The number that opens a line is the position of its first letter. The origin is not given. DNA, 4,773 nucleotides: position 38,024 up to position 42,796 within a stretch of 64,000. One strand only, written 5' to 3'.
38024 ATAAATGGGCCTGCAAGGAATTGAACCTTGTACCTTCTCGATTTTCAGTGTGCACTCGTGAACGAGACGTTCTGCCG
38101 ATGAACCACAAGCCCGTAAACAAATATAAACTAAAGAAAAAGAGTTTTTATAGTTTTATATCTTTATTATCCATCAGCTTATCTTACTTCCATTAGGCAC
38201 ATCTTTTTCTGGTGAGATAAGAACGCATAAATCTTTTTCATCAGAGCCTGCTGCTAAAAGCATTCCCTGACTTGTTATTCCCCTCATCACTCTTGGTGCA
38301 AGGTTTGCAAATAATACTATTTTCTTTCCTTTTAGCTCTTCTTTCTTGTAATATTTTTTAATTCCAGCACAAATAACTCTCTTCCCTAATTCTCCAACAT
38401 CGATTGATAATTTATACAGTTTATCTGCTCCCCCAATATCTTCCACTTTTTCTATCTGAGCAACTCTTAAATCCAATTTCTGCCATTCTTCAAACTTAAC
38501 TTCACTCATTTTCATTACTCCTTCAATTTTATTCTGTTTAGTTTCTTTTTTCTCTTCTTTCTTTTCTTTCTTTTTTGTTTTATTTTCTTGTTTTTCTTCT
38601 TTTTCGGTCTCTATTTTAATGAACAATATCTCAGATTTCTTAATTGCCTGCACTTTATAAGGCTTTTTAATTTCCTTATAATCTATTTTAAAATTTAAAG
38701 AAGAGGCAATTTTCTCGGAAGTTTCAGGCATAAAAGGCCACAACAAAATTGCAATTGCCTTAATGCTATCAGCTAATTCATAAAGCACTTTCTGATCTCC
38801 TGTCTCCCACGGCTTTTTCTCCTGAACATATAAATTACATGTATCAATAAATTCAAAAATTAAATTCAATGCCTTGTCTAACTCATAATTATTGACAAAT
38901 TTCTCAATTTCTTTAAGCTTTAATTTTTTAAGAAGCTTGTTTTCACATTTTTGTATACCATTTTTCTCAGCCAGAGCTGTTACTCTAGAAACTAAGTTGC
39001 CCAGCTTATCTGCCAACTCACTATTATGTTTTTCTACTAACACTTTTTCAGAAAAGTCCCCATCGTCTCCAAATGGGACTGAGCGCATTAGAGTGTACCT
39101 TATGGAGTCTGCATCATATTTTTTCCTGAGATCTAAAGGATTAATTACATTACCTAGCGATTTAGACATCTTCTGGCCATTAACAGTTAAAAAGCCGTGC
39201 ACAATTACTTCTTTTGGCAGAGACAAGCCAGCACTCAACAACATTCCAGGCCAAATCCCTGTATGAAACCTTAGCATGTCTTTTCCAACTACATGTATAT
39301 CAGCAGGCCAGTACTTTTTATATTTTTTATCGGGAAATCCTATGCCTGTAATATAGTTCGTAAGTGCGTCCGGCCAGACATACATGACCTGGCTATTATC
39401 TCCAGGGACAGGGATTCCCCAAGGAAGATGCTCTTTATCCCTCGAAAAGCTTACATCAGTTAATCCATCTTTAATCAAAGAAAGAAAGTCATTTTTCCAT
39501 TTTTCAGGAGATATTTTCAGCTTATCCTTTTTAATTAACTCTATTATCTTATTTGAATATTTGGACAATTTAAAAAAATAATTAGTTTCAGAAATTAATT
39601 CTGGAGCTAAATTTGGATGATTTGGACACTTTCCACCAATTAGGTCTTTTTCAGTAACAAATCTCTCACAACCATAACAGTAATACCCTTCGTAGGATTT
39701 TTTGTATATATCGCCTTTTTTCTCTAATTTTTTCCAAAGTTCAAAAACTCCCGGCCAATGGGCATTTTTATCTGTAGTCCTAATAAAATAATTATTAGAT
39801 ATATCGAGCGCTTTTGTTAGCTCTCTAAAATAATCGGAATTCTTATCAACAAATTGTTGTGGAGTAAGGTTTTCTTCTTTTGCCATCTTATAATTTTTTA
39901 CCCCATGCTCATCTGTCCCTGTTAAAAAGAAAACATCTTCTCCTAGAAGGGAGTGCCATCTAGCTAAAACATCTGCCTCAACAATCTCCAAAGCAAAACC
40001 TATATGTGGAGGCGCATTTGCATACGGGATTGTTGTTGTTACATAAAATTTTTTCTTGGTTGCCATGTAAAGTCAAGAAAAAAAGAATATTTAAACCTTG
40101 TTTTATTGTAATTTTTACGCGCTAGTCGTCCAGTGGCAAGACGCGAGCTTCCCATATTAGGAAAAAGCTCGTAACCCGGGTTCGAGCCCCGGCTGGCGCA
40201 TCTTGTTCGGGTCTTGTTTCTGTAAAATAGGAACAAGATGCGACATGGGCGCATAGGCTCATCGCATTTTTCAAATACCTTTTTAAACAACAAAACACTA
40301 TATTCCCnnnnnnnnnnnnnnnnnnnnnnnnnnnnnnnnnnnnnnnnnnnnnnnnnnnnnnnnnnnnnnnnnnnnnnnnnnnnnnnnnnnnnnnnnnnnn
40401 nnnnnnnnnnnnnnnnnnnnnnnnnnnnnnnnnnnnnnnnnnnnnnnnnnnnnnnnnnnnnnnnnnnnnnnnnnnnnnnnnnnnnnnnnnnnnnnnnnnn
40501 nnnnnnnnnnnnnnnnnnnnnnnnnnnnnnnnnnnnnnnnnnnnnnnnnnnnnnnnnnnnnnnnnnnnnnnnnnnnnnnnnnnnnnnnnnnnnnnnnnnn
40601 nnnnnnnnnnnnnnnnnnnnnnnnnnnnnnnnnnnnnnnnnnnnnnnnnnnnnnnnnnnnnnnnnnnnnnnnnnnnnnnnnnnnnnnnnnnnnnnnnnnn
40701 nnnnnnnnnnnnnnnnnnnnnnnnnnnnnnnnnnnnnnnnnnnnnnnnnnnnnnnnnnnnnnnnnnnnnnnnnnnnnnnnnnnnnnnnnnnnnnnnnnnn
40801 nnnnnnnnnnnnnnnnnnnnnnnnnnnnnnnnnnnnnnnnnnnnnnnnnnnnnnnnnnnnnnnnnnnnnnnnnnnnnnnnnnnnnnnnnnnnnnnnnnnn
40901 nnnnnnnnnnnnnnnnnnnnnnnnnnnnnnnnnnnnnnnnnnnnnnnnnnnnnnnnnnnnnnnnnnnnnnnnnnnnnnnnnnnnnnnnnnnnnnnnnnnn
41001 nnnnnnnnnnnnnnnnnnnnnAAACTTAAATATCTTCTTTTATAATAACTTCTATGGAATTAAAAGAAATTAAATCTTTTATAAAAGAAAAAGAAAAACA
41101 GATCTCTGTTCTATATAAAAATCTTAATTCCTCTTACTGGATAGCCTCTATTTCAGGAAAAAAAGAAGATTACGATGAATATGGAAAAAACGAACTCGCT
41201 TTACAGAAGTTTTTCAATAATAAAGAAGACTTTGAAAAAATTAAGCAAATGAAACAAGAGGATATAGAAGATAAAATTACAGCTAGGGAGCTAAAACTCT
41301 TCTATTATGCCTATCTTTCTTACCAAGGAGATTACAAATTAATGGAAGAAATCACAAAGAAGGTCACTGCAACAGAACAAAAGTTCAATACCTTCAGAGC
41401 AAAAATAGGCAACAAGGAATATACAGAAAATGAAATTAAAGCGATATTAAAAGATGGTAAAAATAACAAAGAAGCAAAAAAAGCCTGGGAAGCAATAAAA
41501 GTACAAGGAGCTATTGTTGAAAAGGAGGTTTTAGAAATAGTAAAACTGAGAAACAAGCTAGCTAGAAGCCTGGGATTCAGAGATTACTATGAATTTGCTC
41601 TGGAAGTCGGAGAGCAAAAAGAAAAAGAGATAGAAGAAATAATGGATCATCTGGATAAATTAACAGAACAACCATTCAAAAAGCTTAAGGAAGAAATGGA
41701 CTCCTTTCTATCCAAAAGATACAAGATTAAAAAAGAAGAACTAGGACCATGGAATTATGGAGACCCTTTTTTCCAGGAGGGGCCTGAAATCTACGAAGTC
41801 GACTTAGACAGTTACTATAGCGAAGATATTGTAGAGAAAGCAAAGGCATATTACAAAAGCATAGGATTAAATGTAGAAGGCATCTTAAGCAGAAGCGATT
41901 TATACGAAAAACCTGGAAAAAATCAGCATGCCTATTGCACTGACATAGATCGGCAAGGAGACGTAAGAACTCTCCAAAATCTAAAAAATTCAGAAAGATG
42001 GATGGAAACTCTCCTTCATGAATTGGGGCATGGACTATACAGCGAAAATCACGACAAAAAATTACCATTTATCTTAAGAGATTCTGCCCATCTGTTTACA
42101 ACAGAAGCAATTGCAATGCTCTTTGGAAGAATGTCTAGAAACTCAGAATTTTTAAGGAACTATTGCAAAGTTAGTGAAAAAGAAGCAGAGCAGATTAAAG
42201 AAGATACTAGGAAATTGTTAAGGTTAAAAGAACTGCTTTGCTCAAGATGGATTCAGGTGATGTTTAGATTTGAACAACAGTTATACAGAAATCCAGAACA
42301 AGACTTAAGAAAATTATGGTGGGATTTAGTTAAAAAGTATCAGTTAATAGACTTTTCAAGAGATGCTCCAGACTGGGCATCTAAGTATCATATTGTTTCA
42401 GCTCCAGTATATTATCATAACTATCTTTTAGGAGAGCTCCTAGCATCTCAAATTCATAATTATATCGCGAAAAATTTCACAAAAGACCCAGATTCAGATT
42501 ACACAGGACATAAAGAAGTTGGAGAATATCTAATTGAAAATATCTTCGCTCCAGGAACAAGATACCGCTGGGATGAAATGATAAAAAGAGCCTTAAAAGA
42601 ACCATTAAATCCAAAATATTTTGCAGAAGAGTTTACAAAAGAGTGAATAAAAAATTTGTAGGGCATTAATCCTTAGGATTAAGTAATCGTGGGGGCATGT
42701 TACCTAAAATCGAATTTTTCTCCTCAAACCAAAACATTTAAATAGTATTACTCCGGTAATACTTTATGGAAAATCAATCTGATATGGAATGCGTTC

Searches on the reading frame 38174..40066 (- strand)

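Call 11: search_protein_families(library=pfam, proteins=[window:38174-40066:-], max_evalue=0.001)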
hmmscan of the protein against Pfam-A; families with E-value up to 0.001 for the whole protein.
window:38174-40066:- (630 aa): 6 families
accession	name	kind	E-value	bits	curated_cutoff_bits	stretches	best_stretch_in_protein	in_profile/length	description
PF09334.17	tRNA-synt_1g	-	6.4e-102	341.7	20.1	2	155-362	176-390/391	tRNA synthetases class I (M)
PF00133.28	tRNA-synt_1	-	3.4e-29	102.3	22.7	2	225-332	296-407/414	tRNA synthetases class I (I, L, M and V)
PF01588.26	tRNA_bind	-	1.4e-26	92.9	27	1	533-628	1-96/96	Putative tRNA binding domain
PF01406.26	tRNA-synt_1e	-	4e-15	56.4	27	2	256-344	209-297/301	tRNA synthetases class I (C) catalytic domain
PF08264.19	Anticodon_1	-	6.4e-09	36.3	25.1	1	384-499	12-133/148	Anticodon-binding domain of tRNA ligase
PF19303.5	Anticodon_3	-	9.8e-05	22.7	23.5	1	374-496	10-146/152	Anticodon binding domain of methionyl tRNA ligase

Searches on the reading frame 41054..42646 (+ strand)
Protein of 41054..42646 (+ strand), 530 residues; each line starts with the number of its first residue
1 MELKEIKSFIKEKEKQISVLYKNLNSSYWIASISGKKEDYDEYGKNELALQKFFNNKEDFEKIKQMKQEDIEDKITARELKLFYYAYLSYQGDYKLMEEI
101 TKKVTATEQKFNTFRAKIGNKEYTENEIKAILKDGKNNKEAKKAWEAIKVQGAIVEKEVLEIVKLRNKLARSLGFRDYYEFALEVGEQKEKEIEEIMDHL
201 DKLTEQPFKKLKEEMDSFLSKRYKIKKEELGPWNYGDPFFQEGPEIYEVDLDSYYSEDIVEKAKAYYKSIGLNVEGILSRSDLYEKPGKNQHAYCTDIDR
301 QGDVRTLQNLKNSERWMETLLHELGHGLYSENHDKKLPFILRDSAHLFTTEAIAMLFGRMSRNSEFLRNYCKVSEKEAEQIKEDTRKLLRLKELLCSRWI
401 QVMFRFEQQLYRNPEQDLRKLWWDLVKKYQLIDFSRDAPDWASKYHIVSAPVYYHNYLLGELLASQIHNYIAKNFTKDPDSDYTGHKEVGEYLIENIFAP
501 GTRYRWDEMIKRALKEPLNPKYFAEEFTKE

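Call 11: search_protein_families(library=pfam, proteins=[window:41054-42646:+], max_evalue=0.001)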
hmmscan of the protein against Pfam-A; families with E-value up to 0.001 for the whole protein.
window:41054-42646:+ (530 aa): 2 families
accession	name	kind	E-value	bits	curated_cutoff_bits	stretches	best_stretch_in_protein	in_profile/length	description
PF01432.26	Peptidase_M3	-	3.9e-17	63.2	27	1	156-527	32-455/457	Peptidase family M3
PF02074.21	Peptidase_M32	-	8.5e-10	38.3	25.1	1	417-527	373-485/489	Carboxypeptidase Taq (M32) metallopeptidase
